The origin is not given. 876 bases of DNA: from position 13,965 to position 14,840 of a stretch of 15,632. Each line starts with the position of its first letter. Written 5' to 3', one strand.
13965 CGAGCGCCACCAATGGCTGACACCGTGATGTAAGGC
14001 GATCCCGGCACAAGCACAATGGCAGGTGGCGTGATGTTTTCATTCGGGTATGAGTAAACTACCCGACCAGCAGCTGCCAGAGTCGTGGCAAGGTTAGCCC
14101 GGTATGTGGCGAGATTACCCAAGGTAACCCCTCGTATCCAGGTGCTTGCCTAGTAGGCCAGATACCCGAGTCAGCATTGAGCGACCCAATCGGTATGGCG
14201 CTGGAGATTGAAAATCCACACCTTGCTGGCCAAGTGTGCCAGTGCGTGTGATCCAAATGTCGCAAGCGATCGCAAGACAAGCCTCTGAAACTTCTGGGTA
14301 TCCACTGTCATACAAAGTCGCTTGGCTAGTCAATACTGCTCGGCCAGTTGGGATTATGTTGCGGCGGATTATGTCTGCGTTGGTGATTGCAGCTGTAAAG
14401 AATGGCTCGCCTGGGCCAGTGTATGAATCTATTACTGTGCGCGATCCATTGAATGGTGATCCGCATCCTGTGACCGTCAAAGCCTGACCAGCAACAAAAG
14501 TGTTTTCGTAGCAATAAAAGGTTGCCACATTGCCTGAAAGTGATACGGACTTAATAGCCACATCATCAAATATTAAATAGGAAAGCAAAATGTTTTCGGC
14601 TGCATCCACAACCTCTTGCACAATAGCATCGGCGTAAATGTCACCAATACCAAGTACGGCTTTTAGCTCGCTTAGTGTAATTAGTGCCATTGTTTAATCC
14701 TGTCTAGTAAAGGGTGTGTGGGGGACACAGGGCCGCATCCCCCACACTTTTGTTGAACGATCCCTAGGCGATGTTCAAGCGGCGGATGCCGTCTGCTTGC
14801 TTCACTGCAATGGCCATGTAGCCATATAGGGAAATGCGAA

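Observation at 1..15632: The window closes on itself: a complete ~15.5 kb tape-measure-bearing phage genome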

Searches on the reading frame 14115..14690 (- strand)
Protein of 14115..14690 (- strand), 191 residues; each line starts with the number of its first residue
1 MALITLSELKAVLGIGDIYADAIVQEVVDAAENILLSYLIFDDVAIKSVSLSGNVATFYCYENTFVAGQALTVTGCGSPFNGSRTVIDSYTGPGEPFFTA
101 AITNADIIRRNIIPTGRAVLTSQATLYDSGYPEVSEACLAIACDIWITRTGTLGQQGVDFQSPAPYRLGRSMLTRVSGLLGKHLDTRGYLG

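Call 5: search_protein_families(library=pfam, max_evalue=0.01, proteins=[window:14115-14690:-])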
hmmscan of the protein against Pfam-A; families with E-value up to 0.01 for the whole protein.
window:14115-14690:- (191 aa): 1 family
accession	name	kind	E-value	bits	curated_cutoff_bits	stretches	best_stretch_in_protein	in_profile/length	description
PF05135.19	Phage_connect_1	-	0.0071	17.2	21.2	0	4-40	2-38/101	Phage gp6-like head-tail connector protein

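Call 8: search_protein_families(library=phrogs, max_evalue=0.001, proteins=[window:14115-14690:-])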
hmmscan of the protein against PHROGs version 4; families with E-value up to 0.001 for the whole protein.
window:14115-14690:- (191 aa): 0 families
